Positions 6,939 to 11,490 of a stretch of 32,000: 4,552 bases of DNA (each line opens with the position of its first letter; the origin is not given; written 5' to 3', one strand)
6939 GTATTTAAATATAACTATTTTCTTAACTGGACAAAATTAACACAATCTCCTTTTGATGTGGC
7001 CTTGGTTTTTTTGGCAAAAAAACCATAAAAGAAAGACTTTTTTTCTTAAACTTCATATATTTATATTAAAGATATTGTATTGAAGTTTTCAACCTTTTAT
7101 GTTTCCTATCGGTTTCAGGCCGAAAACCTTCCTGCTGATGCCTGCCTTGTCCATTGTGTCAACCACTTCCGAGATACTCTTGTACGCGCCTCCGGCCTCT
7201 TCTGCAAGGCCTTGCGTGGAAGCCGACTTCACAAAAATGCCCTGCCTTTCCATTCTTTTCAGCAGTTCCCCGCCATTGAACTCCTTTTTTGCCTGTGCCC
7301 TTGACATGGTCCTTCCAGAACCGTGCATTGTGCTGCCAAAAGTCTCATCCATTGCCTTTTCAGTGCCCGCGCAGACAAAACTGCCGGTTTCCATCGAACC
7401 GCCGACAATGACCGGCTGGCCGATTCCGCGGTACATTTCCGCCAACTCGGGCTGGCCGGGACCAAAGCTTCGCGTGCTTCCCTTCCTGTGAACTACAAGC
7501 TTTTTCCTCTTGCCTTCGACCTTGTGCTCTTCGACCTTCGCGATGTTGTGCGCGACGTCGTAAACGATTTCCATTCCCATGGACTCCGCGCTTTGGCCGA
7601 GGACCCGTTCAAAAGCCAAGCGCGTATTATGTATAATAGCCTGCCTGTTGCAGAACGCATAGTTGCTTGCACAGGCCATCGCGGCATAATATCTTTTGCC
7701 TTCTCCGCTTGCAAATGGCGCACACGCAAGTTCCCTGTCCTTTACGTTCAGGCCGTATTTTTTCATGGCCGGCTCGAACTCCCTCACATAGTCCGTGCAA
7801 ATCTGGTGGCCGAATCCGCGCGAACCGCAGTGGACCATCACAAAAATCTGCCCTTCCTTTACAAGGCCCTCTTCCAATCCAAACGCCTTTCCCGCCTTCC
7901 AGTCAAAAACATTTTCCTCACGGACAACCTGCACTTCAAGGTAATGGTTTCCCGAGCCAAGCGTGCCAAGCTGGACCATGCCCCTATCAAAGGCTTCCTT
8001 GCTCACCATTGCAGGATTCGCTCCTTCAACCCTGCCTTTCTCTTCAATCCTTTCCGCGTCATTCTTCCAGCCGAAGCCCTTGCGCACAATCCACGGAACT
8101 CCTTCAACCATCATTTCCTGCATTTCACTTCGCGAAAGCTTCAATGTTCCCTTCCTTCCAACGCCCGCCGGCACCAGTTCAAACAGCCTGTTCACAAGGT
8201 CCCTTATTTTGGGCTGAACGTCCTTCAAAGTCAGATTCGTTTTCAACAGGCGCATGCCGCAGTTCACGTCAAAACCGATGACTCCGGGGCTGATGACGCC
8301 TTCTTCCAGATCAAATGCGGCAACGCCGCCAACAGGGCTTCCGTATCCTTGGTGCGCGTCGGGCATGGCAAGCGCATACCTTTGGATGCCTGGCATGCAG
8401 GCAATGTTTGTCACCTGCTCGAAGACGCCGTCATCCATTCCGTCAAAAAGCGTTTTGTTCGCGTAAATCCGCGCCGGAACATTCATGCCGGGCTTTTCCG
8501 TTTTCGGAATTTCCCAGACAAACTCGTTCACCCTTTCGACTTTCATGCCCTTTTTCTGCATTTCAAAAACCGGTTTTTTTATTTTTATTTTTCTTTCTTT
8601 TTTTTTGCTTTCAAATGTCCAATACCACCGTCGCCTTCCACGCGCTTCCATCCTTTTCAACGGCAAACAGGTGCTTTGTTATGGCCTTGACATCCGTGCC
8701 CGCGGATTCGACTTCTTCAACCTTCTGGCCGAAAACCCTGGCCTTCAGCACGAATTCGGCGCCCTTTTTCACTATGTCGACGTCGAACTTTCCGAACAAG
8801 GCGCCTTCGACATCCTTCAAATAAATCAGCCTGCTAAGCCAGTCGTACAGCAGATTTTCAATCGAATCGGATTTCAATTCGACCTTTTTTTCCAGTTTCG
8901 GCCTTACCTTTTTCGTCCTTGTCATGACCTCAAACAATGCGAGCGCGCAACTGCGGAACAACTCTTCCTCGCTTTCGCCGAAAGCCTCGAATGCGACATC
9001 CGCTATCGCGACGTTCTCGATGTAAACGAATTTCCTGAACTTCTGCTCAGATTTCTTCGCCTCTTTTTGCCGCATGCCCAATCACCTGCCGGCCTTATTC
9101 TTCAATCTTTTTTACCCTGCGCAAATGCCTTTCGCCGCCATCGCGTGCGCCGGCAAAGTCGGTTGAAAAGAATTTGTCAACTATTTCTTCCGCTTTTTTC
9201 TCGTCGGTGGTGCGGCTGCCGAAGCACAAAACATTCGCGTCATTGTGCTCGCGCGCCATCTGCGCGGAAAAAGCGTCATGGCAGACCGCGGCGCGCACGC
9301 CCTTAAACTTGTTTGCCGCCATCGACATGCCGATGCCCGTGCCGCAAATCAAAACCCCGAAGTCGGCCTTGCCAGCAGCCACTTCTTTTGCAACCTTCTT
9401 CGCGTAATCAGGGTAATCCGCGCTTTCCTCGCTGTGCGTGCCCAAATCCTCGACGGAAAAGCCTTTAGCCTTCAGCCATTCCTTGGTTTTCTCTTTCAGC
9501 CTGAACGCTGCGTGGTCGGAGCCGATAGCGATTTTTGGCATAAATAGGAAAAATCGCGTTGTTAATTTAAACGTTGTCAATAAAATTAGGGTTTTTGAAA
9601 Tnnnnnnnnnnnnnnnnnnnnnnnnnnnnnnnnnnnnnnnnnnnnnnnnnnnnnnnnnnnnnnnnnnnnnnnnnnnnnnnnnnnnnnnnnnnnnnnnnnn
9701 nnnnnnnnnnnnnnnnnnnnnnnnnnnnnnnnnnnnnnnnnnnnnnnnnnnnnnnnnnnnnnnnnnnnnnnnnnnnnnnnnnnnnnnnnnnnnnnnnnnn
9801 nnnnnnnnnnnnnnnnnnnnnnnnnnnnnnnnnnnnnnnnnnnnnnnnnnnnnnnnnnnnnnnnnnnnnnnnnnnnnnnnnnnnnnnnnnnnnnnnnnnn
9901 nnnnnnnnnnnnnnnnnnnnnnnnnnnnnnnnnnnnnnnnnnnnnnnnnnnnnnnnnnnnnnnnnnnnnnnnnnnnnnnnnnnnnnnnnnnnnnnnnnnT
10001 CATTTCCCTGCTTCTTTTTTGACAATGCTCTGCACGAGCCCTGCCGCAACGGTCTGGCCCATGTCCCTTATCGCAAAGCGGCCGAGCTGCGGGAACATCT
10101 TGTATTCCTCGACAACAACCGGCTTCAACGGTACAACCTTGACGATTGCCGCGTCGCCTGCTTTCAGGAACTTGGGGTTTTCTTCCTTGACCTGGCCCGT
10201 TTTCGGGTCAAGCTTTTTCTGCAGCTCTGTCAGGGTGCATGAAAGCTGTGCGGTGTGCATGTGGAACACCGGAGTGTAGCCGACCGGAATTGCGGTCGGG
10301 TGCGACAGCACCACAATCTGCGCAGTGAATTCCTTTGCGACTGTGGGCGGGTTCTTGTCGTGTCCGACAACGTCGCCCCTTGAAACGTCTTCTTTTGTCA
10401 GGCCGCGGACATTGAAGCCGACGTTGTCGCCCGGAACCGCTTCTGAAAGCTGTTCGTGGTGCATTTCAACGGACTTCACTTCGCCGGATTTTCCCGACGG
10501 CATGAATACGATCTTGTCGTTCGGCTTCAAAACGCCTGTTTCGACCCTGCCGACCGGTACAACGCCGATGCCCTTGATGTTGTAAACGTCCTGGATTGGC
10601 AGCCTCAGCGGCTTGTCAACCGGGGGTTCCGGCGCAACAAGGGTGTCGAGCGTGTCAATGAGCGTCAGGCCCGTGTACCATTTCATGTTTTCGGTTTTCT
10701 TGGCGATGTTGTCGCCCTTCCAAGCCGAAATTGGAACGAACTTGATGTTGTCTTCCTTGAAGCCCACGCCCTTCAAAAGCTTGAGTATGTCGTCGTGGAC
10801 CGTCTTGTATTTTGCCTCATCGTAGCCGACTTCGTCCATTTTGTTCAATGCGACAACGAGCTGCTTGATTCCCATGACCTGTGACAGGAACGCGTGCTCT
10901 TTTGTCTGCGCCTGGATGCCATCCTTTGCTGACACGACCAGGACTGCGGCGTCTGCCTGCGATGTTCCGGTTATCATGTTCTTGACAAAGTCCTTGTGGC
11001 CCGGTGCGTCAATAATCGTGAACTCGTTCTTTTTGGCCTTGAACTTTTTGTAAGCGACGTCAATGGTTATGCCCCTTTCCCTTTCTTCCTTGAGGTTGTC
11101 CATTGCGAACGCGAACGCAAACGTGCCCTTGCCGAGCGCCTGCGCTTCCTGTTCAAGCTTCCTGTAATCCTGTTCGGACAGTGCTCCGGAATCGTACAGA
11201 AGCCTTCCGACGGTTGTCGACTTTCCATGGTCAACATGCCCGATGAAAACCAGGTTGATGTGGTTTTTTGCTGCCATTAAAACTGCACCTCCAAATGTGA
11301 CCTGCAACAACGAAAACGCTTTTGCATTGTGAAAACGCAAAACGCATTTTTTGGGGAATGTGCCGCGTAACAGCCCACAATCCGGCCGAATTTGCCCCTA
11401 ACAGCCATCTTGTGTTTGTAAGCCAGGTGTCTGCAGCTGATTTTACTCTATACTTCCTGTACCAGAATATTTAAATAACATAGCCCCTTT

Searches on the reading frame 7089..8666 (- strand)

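Call 66: search_protein_families(library=pfam, proteins=[window:7089-8666:-], max_evalue=0.001)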
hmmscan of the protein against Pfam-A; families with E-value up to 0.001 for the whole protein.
window:7089-8666:- (525 aa): 1 family
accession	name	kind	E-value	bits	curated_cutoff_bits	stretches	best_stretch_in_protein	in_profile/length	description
PF01139.22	RtcB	-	5.5e-165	550.2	27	1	84-525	1-426/426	tRNA-splicing ligase RtcB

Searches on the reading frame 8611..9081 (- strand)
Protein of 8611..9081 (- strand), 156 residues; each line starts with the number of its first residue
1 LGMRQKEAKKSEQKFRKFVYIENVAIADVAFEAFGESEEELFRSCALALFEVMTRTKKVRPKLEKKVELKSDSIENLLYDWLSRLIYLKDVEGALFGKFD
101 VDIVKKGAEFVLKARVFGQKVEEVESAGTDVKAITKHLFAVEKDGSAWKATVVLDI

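Call 66: search_protein_families(library=pfam, proteins=[window:8611-9081:-], max_evalue=0.001)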
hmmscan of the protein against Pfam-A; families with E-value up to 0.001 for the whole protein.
window:8611-9081:- (156 aa): 1 family
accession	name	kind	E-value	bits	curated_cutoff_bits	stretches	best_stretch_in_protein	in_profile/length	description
PF01951.21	Archease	-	2.7e-36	125.3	25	1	26-156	7-136/136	Archease protein family (MTH1598/TM1083)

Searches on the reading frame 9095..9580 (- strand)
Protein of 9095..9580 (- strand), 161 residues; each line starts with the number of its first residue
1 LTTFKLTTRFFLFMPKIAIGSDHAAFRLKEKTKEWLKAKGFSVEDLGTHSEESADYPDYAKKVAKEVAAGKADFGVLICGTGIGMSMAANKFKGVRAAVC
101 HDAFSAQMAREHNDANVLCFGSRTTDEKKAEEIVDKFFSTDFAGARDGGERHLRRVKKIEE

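Call 66: search_protein_families(library=pfam, proteins=[window:9095-9580:-], max_evalue=0.001)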
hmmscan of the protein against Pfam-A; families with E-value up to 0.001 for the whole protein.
window:9095-9580:- (161 aa): 1 family
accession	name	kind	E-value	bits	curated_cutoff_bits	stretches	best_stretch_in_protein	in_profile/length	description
PF02502.23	LacAB_rpiB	-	4.8e-61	205.2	24.7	1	17-159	1-138/138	Ribose/Galactose Isomerase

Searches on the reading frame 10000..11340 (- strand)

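Call 66: search_protein_families(library=pfam, proteins=[window:10000-11340:-], max_evalue=0.001)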
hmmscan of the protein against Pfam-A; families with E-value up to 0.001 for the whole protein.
window:10000-11340:- (446 aa): 7 families
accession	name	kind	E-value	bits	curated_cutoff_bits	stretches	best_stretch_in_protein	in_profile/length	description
PF00009.33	GTP_EFTU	-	3.6e-60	203.2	26.5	1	25-235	1-186/188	Elongation factor Tu GTP binding domain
PF22594.2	GTP-eEF1A_C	-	7.2e-38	129.5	27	1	337-436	1-100/101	GTP-eEF1A C-terminal domain-like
PF03143.23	GTP_EFTU_D3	-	4.7e-30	104.5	27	1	332-439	2-105/106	Elongation factor Tu C-terminal domain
PF03144.31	GTP_EFTU_D2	-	7.2e-22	78.1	30.3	1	259-325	1-72/73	Elongation factor Tu domain 2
PF01926.29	MMR_HSR1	-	2.1e-07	31.5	21.9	1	70-167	11-113/113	50S ribosome-binding GTPase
PF08477.19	Roc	-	0.00031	21.4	27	0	68-169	9-119/119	Ras of Complex, Roc, domain of DAPkinase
PF14578.12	GTP_EFTU_D4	-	0.00031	21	23.8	1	263-324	21-84/86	Elongation factor Tu domain 4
